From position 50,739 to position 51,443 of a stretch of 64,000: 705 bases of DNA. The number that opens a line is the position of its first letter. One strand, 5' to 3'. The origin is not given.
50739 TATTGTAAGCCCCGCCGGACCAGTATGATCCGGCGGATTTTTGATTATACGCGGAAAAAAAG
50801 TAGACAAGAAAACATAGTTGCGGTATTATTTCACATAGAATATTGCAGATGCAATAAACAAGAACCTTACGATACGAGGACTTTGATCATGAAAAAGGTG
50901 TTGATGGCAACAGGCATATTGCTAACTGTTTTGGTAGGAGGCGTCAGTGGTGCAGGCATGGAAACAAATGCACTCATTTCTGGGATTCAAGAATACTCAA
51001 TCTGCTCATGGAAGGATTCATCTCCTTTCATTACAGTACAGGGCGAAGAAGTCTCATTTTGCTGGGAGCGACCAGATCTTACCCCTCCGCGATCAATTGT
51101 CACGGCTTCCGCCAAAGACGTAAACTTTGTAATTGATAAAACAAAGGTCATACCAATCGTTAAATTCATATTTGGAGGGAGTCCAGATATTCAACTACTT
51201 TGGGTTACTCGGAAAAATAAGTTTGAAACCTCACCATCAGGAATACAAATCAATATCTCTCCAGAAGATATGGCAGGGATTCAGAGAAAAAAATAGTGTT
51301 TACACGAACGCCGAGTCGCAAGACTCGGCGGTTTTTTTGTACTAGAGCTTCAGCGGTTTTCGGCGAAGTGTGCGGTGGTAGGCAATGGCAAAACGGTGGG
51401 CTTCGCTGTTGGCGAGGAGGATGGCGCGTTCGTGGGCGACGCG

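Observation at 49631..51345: Tandem triplet of paralogous secreted proteins, each with its own promoter and a terminator whose loop shares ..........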

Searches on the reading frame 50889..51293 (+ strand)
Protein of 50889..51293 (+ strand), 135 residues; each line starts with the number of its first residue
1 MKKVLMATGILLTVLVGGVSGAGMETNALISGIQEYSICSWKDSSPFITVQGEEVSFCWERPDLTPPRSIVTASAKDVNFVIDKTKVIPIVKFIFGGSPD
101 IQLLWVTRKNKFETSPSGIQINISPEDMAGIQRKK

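Call 11: search_protein_families(library=pfam, proteins=[window:50889-51293:+], max_evalue=10)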
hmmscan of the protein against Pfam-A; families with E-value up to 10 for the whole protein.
window:50889-51293:+ (135 aa): 1 family
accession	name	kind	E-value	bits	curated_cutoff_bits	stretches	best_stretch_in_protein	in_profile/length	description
PF08139.17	LPAM_1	-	0.27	12.2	20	1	1-14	1-14/18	Prokaryotic membrane lipoprotein lipid attachment site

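Call 17: find_homologous_proteins(query=A1, max_evalue=0.01)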
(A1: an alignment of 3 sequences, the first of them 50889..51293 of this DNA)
Query A1 (3 sequences) (135 aa, profile of the alignment): 7 proteins with E <= 0.01 among 512 candidates.
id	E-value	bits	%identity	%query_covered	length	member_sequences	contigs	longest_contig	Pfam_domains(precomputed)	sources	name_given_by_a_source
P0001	1.6e-59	218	25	100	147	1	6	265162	-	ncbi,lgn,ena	ncbi:MAG: hypothetical protein AAB552_01040 [Patescibacteria group bacterium]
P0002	2.3e-59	217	100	100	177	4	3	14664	-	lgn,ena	-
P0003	9.4e-48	180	23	100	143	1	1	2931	-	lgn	-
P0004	1.5e-42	163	24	47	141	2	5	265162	-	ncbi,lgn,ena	-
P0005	7.2e-34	135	52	93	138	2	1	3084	-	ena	-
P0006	3.2e-33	132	21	69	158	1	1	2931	-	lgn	-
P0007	2.5e-23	100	23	86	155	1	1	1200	-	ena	-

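Call 22: find_encoding_contigs(protein=P0003, flank=10000)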
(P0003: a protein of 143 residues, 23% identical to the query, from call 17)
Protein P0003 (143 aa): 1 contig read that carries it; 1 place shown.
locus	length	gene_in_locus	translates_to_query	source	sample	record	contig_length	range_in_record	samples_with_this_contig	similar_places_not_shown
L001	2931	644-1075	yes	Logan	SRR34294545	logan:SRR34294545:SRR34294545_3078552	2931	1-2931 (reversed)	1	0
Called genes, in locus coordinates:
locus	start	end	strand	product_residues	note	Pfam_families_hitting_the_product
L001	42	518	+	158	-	-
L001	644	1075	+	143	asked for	-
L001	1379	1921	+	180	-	-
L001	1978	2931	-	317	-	?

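Call 23: find_encoding_contigs(protein=P0005, flank=10000)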
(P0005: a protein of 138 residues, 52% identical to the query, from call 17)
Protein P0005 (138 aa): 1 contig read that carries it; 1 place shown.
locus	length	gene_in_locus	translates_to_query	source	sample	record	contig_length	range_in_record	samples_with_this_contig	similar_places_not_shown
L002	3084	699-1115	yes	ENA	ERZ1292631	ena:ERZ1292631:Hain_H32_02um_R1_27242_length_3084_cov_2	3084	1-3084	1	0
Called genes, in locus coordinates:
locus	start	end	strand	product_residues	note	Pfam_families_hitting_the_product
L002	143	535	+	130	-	-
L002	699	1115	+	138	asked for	-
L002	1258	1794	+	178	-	-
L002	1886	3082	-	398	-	?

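Call 24: find_encoding_contigs(protein=P0007, flank=10000)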
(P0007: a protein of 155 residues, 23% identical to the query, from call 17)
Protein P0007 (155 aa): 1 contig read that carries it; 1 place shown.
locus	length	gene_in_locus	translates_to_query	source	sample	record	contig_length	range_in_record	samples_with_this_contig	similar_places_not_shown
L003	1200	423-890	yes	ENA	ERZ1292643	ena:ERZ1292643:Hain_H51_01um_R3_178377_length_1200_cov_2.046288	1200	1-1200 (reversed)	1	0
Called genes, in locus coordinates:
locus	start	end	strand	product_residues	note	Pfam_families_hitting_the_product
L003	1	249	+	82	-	?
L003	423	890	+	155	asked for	-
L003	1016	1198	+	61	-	?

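Call 28: predict_structure(alignment_id=A2)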
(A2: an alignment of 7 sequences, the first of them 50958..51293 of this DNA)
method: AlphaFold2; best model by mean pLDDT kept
length: 112 residues; sequences in the alignment: 7
mean_pLDDT: 82.8   pTM: 0.76
mean pLDDT of the five models: 82.8, 82.0, 81.1, 80.5, 78.5
residues with pLDDT >= 90: 42; 70-90: 56; 50-70: 10; < 50: 4
segments of 3 or more residues with pLDDT < 50: 1-4
pLDDT, mean of each block of 10 residues (from residue 1): 61 83 77 89 86 92 88 85 81 92 81 59
secondary structure, 60 per line:
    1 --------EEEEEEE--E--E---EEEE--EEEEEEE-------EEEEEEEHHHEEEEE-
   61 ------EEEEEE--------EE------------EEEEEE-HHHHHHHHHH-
elements in order: E9-15 E25-28 E31-37 E45-51 E55-59 E67-72 E95-100 H102-111

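Call 29: search_protein_representatives(alignment_id=A2)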
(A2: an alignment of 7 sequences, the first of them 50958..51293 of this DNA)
Query: 7 sequences, 138 profile positions. Proteins with E-value up to 0.001 (for the whole library): 11; up to 1e-10: 7; up to 1e-30: 4. The best 11 are listed.
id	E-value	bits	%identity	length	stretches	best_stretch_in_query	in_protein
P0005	4.2e-57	208.0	-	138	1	1-138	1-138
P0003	3.4e-45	169.4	-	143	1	2-138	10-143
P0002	2.6e-41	156.8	-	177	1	4-138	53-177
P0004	5.3e-38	146.1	-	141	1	2-137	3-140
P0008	6.9e-26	106.9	-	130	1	18-136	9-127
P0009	1.2e-14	70.5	-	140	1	24-132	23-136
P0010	1.0e-10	57.8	-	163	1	14-131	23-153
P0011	6.3e-09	51.9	-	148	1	27-132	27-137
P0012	9.8e-09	51.3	-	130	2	14-95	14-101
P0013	1.8e-08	50.4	-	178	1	17-134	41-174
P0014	9.4e-07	44.9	-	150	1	20-134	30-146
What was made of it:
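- One family: the profile search finds 11 representatives among 1.84 billion proteins (call 29) and 7 proteins among 5.8 billion (call 17).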

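Call 35: fold_search(model_id=the predicted structure, library=pdb)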
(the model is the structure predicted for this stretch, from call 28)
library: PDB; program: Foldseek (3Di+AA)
matches with E <= 10: 234; with E <= 0.001: 0
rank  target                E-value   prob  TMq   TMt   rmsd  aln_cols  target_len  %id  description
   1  5vid_A                3.7e-01  0.12  0.22  0.09  14.9       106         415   12  Receptor binding domain of BoNT/B in complex with mini-protein binder Bot.0671.2 (released 2017-09-20)
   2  9f2b_B                3.9e-01  0.11  0.22  0.04  17.0       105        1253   12  Focused refinement of SV2B luminal domain and BoNT/A1 complex (released 2025-03-12)
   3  9arl_A                5.1e-01  0.12  0.24  0.04  16.7       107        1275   12  CryoEM structure of BoNT-NTNH-OrfX2 complex from Clostridium botulinum strain A1-ST7B, major class (released 2025-01-22)
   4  3rnu_B                5.4e-01  0.18  0.29  0.17  12.7       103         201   12  Structural Basis of Cytosolic DNA Sensing by Innate Immune Receptors (released 2012-04-25)
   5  5jlv_A                5.4e-01  0.12  0.22  0.08  16.1        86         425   13  Receptor binding domain of Botulinum neurotoxin A in complex with human glycosylated SV2C (released 2016-06-15)
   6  5tpb_B                5.4e-01  0.09  0.22  0.09  16.9       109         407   14  Binding domain of BoNT/A complexed with ganglioside variant (released 2017-01-18)
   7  5jmc_A                5.7e-01  0.11  0.24  0.09  16.8       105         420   11  Receptor binding domain of Botulinum neurotoxin A in complex with rat SV2C (released 2016-06-15)
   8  7vwm_C                6.4e-01  0.13  0.22  0.18  12.3        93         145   10  Crystal Structure of the Y53F/N55A/I116V mutant of LEH (released 2023-01-18)
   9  5vid_B                6.4e-01  0.11  0.23  0.09  12.4        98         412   12  Receptor binding domain of BoNT/B in complex with mini-protein binder Bot.0671.2 (released 2017-09-20)
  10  2nm1_A                6.4e-01  0.09  0.22  0.08  15.0       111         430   12  Structure of BoNT/B in complex with its protein receptor (released 2006-12-19)
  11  6qns_A                6.8e-01  0.09  0.22  0.08  12.2        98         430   12  Crystal structure of the binding domain of Botulinum Neurotoxin type B mutant I1248W/V1249W in complex with human syna (released 2020-02-26)
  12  7vwd_A                8.0e-01  0.11  0.22  0.17  12.4        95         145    9  Crystal Structure of the Y53F/N55A mutant of LEH (released 2023-01-18)
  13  5jmc_G                8.0e-01  0.08  0.23  0.08  17.0       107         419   13  Receptor binding domain of Botulinum neurotoxin A in complex with rat SV2C (released 2016-06-15)
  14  8rvg_A                8.9e-01  0.08  0.23  0.08  17.0       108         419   12  Structure of the binding domain of BoNT/A mutant Y1117V in complex with the GD1a ganglioside receptor (released 2025-02-12)
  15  2vua                  8.9e-01  0.08  0.23  0.08  17.0       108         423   12  Crystal Structure of the Botulinum Neurotoxin Serotype A binding domain (released 2008-08-26)
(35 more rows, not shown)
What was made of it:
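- On Known folds in the PDB (OB-fold, lipocalin/calycin, MliC-like barrels): Model C: best E 0.37, TM 0.2-0.29 (call 35).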

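Call 39: find_encoding_contigs(protein=P0009, flank=8000, max_places=3)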
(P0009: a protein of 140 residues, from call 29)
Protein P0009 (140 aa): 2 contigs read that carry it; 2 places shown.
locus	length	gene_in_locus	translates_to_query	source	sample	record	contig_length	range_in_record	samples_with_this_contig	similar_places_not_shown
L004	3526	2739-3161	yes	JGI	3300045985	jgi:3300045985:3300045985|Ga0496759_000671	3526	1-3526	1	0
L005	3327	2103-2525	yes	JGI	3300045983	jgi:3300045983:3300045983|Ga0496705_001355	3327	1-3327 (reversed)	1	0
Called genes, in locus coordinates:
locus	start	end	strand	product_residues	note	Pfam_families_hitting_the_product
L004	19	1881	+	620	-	PF17849:OB_Dis3, PF17876:CSD2, PF00773:RNB, PF00575:S1 (faint)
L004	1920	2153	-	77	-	-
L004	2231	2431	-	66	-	-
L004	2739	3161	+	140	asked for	-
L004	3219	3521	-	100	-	PF08459:UvrC_RNaseH_dom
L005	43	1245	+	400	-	PF00773:RNB, PF00575:S1 (faint)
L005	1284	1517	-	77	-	-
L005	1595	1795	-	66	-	-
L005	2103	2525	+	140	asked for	-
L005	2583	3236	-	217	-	PF02151:UVR (faint), PF08459:UvrC_RNaseH_dom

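Call 40: find_encoding_contigs(protein=P0014, flank=8000, max_places=3)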
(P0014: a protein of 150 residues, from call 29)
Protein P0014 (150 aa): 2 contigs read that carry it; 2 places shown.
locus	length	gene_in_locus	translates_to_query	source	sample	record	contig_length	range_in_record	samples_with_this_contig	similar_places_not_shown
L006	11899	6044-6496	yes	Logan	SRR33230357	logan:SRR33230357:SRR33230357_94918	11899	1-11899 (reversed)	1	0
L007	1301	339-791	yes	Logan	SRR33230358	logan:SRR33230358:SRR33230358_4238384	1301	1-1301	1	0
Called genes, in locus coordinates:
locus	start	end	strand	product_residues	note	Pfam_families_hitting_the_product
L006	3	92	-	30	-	?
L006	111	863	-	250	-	PF02616:SMC_ScpA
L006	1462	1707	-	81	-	-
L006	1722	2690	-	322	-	PF00579:tRNA-synt_1b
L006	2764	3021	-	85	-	-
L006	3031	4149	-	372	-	PF02646:RmuC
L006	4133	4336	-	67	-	-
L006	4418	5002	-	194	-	PF00990:GGDEF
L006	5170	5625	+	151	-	PF09424:YqeY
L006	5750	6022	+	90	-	-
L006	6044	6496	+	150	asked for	-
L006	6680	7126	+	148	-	-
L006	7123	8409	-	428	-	PF01541:GIY-YIG (faint), PF27096:UvrC_M, PF08459:UvrC_RNaseH_dom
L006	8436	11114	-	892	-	PF03193:RsgA_GTPase (faint), PF00005:ABC_tran (faint), PF02463:SMC_N (faint), PF13175:AAA_15 (faint), PF13555:AAA_29 (faint), PF20720:nSTAND3 (faint), PF13304:AAA_21 (faint), PF17760:UvrA_inter, +1 more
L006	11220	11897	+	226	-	?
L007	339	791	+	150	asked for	-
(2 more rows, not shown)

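Call 42: find_encoding_contigs(protein=P0010, flank=8000, max_places=3)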
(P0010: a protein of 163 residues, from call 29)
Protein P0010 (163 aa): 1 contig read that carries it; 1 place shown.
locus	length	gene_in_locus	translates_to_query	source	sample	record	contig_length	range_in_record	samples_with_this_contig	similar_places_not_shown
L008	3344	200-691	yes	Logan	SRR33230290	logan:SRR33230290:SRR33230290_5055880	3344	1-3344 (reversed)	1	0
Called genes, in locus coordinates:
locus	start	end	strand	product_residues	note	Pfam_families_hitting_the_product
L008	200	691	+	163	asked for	-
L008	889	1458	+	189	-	-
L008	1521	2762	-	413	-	PF27096:UvrC_M, PF02151:UVR (weak), PF08459:UvrC_RNaseH_dom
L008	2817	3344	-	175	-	?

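Call 43: find_encoding_contigs(protein=P0011, flank=8000, max_places=3)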
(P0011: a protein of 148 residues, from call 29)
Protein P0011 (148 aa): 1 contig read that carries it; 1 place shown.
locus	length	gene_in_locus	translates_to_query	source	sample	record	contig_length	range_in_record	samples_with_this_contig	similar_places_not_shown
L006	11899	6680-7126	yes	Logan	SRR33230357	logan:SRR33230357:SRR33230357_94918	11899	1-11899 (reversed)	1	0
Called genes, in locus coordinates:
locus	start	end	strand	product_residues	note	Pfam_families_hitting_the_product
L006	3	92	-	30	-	?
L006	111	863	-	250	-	PF02616:SMC_ScpA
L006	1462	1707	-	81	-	-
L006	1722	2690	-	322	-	PF00579:tRNA-synt_1b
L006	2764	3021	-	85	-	-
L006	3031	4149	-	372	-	PF02646:RmuC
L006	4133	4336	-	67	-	-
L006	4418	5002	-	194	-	PF00990:GGDEF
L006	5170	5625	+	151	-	PF09424:YqeY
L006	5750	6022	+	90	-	-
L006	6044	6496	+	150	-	-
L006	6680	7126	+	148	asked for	-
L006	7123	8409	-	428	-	PF01541:GIY-YIG (faint), PF27096:UvrC_M, PF08459:UvrC_RNaseH_dom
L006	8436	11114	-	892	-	PF03193:RsgA_GTPase (faint), PF00005:ABC_tran (faint), PF02463:SMC_N (faint), PF13175:AAA_15 (faint), PF13555:AAA_29 (faint), PF20720:nSTAND3 (faint), PF13304:AAA_21 (faint), PF17760:UvrA_inter, +1 more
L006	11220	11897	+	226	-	?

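Call 44: find_encoding_contigs(protein=P0012, flank=8000, max_places=3)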
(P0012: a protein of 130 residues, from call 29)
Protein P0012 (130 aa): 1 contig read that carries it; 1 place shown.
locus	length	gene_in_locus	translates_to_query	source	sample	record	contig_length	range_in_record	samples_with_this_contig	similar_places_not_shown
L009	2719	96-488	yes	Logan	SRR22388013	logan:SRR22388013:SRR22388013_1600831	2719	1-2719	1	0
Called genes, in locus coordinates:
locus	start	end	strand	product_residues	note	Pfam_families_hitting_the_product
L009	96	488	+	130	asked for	-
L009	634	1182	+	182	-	-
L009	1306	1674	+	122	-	-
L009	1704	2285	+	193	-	-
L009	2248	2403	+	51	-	-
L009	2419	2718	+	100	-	?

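Call 48: search_solved_structures(query=A3, max_evalue=10)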
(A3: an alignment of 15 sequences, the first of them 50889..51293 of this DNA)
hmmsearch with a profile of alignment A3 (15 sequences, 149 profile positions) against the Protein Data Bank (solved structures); distinct sequences matched with E-value up to 10: 1.
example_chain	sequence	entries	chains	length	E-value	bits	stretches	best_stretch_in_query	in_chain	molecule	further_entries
6jil_A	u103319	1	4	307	1.4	11.7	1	38-88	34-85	Cycloserine biosynthesis protein DcsG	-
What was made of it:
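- No PDB sequence hit (call 48).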

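Call 49: search_protein_families(library=pfam, alignment_id=A3, max_evalue=1)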
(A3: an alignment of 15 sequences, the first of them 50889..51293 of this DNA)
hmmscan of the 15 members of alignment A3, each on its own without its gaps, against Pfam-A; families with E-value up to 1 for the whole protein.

A. member 1, window:50889-51293:+ (135 aa): 1 family
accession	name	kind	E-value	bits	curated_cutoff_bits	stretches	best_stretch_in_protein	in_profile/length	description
PF08139.17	LPAM_1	-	0.27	12.2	20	1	1-14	1-14/18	Prokaryotic membrane lipoprotein lipid attachment site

B. families by the number of members that match (of 15 scanned): 2 families
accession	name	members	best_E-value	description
PF08139.17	LPAM_1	1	0.27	Prokaryotic membrane lipoprotein lipid attachment site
PF11510.14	FA_FANCE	1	0.27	Fanconi Anaemia group E protein FANCE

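Call 50: search_protein_families(library=ncbifam, alignment_id=A3, max_evalue=1)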
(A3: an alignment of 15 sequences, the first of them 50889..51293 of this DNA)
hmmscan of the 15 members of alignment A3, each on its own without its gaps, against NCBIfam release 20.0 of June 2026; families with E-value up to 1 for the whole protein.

A. member 1, window:50889-51293:+ (135 aa): 1 family
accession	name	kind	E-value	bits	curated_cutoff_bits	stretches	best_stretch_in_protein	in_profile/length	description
NF033802.1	AimP_fam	subfamily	0.086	13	35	1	1-38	1-36/43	lysogeny pheromone AimP family peptide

B. families by the number of members that match (of 15 scanned): 4 families
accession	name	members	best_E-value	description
NF041193.1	lipo_SP0191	2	0.049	SP0191 family lipoprotein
NF033802.1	AimP_fam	1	0.086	lysogeny pheromone AimP family peptide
NF040528.1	SP_0198_lipo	1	0.098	SP_0198 family lipoprotein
NF004877.0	PRK06241.1-2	1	0.27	phosphoenolpyruvate synthase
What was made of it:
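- Closest known: Small exported beta-barrel inhibitors and binders. Different: No profile hit (calls 49, 50).
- No Pfam or NCBIfam hit to MliC, PliC, Ivy or Inh in 15 members, even at E<=1 (calls 49, 50).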

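Call 51: search_protein_families(library=pfam, proteins=[L009:1306-1671:+, L004:1920-2153:-, L004:2231-2431:-, L006:5750-6019:+], max_evalue=0.1)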
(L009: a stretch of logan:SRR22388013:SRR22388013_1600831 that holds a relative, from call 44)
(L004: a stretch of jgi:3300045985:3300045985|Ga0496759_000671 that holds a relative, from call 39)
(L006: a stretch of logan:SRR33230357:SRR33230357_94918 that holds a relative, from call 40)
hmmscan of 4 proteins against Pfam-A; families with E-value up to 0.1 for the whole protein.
L009:1306-1671:+ (122 aa): 0 families

L004:1920-2153:- (77 aa): 0 families

L004:2231-2431:- (66 aa): 1 family
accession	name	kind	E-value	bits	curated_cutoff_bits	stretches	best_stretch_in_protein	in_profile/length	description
PF13937.11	DUF4212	-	0.026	15.4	30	1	11-49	13-50/79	Domain of unknown function (DUF4212)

L006:5750-6019:+ (90 aa): 0 families

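Call 68: find_homologous_proteins(query=A3, max_evalue=0.001)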
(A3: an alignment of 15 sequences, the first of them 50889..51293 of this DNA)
Query A3 (15 sequences) (135 aa, profile of the alignment): 4 proteins with E <= 0.001 among 1546 candidates.
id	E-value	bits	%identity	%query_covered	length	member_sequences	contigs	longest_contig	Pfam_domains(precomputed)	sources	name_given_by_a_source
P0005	8.3e-40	154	52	93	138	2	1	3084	-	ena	-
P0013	9.7e-39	150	22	59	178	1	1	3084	-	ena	-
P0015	6.0e-38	148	25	59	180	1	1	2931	-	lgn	-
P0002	3.7e-33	132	100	100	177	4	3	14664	-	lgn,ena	-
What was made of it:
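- Tried and rejected: A second word-indexed search with 15 sequences found fewer proteins than the first (call 68).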

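Call 72: search_protein_families(library=ncbifam, proteins=[L009:1306-1671:+], max_evalue=1)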
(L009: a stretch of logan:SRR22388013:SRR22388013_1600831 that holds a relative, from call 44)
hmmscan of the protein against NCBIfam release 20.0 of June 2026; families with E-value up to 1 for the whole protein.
L009:1306-1671:+ (122 aa): 1 family
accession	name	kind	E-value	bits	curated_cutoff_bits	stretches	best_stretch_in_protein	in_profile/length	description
TIGR04014.1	B12_SAM_MJ_0865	equivalog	0.13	11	360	1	40-64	12-36/434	methyl-coenzyme M reductase glutamine C-methyltransferase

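Call 89: fold_search(model_id=the predicted structure, library=viral)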
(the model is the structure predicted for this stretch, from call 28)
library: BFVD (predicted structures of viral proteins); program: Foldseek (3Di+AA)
matches with E <= 10: 332; with E <= 0.001: 0
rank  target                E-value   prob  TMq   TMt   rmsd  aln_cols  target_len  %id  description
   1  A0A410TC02            2.5e-02  0.99  0.48  0.34  10.3       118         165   10  (no name in the UniProt tables at hand)
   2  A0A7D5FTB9            4.1e-02  0.91  0.42  0.31   9.7       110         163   14  (no name in the UniProt tables at hand)
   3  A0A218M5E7            6.1e-02  0.94  0.45  0.25   9.4       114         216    9  (no name in the UniProt tables at hand)
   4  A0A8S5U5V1            9.5e-02  0.82  0.42  0.29   9.1       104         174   10  Uncharacterized protein [Siphoviridae sp. cteLh2]
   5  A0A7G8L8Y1            1.3e-01  0.85  0.45  0.32   9.5       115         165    9  (no name in the UniProt tables at hand)
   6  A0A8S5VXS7            1.4e-01  0.87  0.46  0.31   8.7       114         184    9  Uncharacterized protein [Ackermannviridae sp.]
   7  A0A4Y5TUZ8            2.1e-01  0.72  0.39  0.44   8.7        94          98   16  Uncharacterized protein [Vibrio phage VAP7]
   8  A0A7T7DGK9            3.2e-01  0.04  0.13  0.08  15.6       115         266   10  (no name in the UniProt tables at hand)
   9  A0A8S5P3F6            3.4e-01  0.89  0.48  0.49   5.5       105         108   10  Outer membrane protein assembly factor [Siphoviridae sp. ctH3Y19]
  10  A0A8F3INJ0            3.4e-01  0.18  0.23  0.27   9.7        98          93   12  Uncharacterized protein [Arthrobacter phage Sicarius2]
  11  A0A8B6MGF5            8.3e-01  0.60  0.45  0.41   7.7       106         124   10  (no name in the UniProt tables at hand)
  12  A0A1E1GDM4            9.8e-01  0.44  0.47  0.33  12.7       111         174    8  (no name in the UniProt tables at hand)
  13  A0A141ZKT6            9.8e-01  0.08  0.17  0.30   9.8        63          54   11  (no name in the UniProt tables at hand)
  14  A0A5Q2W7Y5            1.2e+00  0.06  0.21  0.12  14.1       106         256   15  (no name in the UniProt tables at hand)
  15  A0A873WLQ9            1.2e+00  0.04  0.16  0.15  12.7       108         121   13  (no name in the UniProt tables at hand)
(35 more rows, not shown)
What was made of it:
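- On Known folds in the PDB (OB-fold, lipocalin/calycin, MliC-like barrels): BFVD: best E 0.025, TM 0.48 (call 89).
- The best fold matches, though weak, are uncharacterised phage proteins in BFVD (E 0.025-0.3, TM 0.42-0.48, call 89).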

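Call 90: search_protein_families(library=phrogs, alignment_id=A3, max_evalue=0.1)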
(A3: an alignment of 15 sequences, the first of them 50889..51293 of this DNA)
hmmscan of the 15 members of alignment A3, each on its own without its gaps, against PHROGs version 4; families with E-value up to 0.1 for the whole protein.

A. member 1, window:50889-51293:+ (135 aa): 0 families

B. families by the number of members that match (of 15 scanned): 2 families
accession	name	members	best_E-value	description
phrog_5567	-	1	0.017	-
phrog_8372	-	1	0.022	-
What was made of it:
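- PHROGs gives no hit (call 90).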

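Call 91: search_protein_families(library=padloc, proteins=[window:50889-51293:+], max_evalue=0.1)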
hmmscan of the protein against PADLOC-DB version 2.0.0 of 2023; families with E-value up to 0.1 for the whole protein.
window:50889-51293:+ (135 aa): 0 families

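Call 112: list_cluster_members(proteins=[P0001, P0004, P0002, P0016])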
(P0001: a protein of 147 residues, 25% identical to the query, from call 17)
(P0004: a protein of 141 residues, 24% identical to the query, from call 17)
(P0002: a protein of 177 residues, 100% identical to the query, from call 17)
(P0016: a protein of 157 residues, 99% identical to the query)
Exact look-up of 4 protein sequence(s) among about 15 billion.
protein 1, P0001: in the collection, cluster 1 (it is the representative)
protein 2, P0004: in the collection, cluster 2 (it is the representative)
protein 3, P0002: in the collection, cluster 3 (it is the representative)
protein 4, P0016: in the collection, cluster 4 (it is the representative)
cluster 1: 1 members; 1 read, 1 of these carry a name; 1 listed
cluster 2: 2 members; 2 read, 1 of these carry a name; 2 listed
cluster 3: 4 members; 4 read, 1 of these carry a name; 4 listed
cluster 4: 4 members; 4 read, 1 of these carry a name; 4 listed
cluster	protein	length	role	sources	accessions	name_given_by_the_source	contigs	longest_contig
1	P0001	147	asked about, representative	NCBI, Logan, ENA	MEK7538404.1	MAG: hypothetical protein AAB552_01040 [Patescibacteria group bacterium]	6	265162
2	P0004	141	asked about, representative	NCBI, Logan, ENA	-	-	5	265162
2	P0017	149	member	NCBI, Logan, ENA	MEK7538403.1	MAG: hypothetical protein AAB552_01035 [Patescibacteria group bacterium]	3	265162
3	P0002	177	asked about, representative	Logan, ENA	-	-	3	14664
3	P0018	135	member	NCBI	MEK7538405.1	MAG: hypothetical protein AAB552_01045 [Patescibacteria group bacterium]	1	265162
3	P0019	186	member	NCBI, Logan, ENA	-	-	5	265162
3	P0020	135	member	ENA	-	-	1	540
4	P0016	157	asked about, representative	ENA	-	-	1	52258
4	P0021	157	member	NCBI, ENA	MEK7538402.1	MAG: hypothetical protein AAB552_01030 [Patescibacteria group bacterium]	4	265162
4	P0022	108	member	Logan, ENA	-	-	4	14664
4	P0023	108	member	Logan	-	-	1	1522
